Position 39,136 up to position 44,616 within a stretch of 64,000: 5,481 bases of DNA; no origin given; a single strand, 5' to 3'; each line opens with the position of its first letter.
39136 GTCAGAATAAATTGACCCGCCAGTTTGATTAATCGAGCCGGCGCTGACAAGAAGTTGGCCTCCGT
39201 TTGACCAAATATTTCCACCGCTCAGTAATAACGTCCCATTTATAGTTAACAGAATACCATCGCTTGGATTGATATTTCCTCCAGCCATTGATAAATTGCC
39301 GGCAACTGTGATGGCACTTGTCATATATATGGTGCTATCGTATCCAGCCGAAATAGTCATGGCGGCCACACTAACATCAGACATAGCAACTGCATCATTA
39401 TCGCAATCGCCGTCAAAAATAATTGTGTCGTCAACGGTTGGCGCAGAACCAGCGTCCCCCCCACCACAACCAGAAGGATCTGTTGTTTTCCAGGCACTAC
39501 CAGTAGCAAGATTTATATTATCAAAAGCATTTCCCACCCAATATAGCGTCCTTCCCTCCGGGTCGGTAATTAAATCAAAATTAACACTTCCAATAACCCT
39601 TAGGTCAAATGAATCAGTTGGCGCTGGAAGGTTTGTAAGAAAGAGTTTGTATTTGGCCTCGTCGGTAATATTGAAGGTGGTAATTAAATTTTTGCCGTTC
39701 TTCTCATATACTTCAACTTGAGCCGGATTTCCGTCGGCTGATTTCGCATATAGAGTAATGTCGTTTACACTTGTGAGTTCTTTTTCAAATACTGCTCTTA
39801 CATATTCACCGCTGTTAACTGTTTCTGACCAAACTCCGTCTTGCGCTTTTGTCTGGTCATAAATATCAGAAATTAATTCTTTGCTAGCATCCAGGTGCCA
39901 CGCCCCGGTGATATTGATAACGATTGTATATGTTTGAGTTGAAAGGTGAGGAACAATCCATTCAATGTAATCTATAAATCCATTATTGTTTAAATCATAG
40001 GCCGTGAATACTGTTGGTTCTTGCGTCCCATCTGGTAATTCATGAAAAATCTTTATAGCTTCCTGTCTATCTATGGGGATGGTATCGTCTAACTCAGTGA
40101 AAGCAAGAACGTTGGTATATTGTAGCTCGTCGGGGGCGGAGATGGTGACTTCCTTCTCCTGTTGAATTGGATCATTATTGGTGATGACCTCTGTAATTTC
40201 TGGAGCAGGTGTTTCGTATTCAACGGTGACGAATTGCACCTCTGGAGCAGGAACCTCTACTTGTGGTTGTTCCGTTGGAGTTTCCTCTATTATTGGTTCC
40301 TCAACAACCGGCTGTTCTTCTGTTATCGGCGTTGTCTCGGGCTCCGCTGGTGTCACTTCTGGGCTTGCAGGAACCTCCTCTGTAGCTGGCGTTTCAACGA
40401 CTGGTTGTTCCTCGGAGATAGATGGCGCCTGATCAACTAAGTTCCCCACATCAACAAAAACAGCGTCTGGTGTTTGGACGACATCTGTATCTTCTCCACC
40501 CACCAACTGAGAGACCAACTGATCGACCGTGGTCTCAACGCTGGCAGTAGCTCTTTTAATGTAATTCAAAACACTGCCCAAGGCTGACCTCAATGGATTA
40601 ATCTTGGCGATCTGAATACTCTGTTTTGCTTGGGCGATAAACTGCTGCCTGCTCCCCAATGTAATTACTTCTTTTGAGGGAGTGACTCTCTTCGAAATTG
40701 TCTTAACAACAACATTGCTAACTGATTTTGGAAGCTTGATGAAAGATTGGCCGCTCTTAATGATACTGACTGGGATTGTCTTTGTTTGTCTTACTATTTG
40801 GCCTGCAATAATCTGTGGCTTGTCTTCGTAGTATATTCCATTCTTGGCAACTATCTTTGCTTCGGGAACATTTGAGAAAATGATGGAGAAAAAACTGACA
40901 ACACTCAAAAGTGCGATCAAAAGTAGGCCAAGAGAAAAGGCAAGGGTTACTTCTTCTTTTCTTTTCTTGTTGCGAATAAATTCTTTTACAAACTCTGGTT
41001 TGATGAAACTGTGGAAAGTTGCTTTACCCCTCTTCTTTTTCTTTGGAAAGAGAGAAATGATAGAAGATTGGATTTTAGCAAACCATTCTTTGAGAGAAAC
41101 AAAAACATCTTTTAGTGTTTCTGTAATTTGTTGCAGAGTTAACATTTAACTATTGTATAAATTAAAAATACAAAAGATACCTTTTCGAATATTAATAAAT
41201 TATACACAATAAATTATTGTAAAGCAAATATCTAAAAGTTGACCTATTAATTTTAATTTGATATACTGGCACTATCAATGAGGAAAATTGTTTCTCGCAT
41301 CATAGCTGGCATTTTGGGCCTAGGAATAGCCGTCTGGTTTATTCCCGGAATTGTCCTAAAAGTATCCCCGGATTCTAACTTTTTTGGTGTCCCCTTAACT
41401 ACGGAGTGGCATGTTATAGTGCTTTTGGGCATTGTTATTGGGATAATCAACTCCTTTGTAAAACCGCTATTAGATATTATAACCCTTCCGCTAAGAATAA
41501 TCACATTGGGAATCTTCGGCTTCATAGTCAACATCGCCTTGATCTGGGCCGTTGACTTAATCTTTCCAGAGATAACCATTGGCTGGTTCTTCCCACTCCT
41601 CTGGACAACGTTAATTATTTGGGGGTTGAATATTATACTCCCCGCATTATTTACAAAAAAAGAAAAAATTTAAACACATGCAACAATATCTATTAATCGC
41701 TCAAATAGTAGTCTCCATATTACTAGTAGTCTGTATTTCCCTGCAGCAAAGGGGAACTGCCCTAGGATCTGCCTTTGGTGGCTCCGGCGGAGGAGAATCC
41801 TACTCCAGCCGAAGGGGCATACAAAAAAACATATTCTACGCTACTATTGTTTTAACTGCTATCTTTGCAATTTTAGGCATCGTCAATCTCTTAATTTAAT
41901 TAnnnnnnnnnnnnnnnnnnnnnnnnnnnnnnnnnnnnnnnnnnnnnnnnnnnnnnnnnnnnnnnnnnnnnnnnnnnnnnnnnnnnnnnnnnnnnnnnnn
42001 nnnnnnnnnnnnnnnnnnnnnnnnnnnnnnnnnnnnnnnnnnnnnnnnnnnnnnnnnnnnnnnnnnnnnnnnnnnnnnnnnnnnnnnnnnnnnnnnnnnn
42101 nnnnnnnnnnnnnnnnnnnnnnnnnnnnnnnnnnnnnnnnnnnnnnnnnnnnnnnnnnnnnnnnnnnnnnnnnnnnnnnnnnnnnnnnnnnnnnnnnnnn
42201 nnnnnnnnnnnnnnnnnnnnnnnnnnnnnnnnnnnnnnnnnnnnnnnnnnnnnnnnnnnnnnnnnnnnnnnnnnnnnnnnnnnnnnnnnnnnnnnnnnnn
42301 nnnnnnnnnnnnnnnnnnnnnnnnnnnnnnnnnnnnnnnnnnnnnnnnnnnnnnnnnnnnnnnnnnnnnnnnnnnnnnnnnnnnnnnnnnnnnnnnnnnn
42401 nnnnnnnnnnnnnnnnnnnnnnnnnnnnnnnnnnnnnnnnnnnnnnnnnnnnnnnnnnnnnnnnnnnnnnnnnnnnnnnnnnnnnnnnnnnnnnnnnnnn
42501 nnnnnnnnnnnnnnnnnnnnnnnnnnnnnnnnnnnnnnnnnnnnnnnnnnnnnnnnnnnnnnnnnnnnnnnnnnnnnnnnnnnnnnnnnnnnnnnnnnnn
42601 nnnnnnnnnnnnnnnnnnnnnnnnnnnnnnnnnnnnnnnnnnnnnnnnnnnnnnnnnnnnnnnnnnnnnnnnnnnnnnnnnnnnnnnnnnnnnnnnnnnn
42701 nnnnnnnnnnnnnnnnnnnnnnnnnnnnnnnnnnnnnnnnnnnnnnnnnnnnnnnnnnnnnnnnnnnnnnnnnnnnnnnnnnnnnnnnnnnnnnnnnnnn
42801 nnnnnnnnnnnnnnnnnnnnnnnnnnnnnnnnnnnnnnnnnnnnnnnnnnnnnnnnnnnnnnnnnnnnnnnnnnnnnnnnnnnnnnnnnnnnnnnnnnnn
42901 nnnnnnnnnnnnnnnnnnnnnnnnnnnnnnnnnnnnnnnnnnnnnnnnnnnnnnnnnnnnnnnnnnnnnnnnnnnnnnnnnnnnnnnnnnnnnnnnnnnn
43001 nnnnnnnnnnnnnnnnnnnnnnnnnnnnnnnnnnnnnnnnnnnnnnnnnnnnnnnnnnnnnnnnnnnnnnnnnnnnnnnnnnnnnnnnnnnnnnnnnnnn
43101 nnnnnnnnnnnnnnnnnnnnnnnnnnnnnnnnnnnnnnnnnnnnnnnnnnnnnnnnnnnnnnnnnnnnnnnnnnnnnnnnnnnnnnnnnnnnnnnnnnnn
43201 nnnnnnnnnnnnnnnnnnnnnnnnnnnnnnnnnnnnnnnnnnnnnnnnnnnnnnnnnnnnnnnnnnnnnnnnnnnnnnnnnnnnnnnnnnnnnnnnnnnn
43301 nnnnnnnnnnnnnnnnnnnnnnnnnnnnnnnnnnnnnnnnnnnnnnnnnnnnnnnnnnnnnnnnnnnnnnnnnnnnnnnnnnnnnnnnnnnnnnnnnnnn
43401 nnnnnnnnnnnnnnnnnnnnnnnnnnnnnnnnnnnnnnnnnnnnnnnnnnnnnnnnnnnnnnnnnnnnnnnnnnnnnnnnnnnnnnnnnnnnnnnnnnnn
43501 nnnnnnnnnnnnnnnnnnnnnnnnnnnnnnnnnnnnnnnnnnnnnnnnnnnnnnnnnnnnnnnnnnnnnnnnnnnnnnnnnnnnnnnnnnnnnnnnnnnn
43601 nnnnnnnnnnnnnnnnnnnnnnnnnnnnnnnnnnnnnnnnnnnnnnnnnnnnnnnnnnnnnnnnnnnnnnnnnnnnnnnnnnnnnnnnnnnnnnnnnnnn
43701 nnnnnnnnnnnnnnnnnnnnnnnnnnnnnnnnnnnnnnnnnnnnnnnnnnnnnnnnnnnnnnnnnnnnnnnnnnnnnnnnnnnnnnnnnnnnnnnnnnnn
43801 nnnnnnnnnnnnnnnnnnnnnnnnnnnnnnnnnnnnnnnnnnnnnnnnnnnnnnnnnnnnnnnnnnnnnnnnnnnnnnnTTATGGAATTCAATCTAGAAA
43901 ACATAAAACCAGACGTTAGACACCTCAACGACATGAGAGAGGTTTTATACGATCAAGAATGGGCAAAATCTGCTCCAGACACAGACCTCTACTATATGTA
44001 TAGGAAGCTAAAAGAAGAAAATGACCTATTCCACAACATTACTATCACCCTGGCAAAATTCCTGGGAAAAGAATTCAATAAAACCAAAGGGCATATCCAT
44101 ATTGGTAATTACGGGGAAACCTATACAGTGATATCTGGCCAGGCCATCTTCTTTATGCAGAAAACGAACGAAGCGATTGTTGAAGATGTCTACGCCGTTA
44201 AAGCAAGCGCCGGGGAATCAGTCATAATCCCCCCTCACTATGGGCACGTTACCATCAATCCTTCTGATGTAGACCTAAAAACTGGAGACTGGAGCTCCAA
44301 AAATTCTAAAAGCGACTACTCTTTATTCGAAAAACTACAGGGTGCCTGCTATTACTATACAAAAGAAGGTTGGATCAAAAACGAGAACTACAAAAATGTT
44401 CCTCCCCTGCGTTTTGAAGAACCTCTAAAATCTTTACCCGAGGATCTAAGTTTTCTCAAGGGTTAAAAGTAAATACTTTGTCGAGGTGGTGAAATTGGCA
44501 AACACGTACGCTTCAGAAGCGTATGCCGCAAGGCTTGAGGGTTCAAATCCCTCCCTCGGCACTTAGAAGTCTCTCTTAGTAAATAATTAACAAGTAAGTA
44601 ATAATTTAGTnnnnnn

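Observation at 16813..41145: Duplicated giant-surface-protein plus small-membrane-partner cassette: candidate undescribed cell-surface system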

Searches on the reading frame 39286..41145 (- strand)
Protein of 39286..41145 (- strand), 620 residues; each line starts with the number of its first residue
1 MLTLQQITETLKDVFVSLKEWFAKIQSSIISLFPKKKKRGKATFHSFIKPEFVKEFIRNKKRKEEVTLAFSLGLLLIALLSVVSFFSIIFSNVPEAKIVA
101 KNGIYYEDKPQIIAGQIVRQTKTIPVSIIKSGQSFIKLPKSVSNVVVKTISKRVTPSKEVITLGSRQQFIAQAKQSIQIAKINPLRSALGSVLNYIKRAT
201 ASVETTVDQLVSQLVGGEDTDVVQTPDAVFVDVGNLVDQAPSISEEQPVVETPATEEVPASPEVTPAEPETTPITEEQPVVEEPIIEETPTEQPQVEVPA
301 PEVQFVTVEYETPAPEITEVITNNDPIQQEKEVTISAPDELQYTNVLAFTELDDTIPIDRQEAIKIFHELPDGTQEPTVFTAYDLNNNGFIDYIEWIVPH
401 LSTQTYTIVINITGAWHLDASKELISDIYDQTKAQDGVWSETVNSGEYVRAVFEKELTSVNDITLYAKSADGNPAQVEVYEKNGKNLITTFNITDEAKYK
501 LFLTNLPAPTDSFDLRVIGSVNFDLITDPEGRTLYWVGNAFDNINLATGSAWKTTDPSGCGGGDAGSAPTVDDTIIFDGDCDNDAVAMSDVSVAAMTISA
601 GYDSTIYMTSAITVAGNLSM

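Call 49: search_protein_families(library=pfam, proteins=[window:39286-41145:-], max_evalue=0.1)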
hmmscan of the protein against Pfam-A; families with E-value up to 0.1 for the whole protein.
window:39286-41145:- (620 aa): 3 families
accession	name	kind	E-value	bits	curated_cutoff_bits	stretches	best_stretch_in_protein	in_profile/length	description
PF13202.12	EF-hand_5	-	0.018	15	25.9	1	379-396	4-21/25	EF hand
PF00036.39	EF-hand_1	-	0.019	14.9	25.4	1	379-396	5-22/29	EF hand domain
PF00700.27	Flagellin_C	-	0.05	14.4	23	0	178-222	7-51/86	Bacterial flagellin C-terminal helical region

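Call 55: find_homologous_proteins(query=window:39466-41145:-, max_evalue=0.001)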
Query window:39466-41145:- (560 aa): 52 proteins with E <= 0.001 among 8000 candidates.
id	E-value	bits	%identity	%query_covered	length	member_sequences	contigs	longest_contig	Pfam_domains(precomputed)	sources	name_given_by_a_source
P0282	2.4e-50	190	51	41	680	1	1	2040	PF10102.15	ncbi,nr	ncbi:MAG: DUF2341 domain-containing protein, partial [Calditrichia bacterium]|nr:DUF2341 domain-cont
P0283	2.7e-50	190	44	45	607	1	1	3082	-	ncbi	-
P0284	2.7e-49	186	48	40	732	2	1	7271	-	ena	-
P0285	7.1e-49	185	36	53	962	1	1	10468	-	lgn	-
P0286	3.5e-48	183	46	40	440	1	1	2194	-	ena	-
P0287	7.5e-48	182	44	45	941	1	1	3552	-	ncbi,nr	ncbi:MAG: hypothetical protein NTW17_02945, partial [Candidatus Pacearchaeota archaeon]|nr:hypotheti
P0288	2.0e-47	180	43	38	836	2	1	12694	PF24517.3,PF00688.25,PF06848.18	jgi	jgi:hypothetical protein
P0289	2.2e-45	173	43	43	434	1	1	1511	-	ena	-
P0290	5.0e-45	172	44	44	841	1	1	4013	-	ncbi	-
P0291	6.3e-45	172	44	43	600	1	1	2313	-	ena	-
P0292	4.8e-44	169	47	40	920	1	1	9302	-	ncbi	ncbi:MAG: hypothetical protein AABW81_04355, partial [Nanoarchaeota archaeon]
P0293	6.6e-44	169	45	40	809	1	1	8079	-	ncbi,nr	ncbi:hypothetical protein KAR52_03270, partial [Candidatus Pacearchaeota archaeon]|nr:hypothetical p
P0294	1.1e-43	168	45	40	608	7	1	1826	-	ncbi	ncbi:MAG: hypothetical protein AABY10_06405, partial [Nanoarchaeota archaeon]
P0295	2.7e-42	163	44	41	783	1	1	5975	PF09603.16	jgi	-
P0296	3.3e-42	163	44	40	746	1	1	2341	-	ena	-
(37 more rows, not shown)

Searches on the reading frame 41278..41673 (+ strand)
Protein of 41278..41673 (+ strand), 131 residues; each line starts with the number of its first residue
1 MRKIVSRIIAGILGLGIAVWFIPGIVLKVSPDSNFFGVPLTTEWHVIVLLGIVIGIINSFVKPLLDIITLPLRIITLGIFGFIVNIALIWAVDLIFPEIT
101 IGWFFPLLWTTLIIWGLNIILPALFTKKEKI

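Call 97: search_protein_families(library=pfam, proteins=[window:41278-41673:+], max_evalue=0.001)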
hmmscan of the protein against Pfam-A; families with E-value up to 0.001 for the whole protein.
window:41278-41673:+ (131 aa): 1 family
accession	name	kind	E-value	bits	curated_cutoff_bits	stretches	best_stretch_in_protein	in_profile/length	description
PF04020.18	Phage_holin_4_2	-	3.4e-15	57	28.8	1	3-119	2-104/105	Mycobacterial 4 TMS phage holin, superfamily IV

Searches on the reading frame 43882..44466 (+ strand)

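Call 18: search_protein_families(library=pfam, proteins=[window:43882-44466:+], max_evalue=0.001)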
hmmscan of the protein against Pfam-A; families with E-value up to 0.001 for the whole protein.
window:43882-44466:+ (194 aa): 3 families
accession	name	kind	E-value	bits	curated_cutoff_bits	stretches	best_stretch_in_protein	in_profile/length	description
PF06560.17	GPI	-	1.2e-29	103.3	20.7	1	13-172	2-179/182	Glucose-6-phosphate isomerase (GPI)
PF07883.17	Cupin_2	-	6.1e-05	23.1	27.2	1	70-133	13-65/70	Cupin domain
PF14667.12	Polysacc_synt_C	-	0.00018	22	28.7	1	69-140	31-101/111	Polysaccharide biosynthesis C-terminal domain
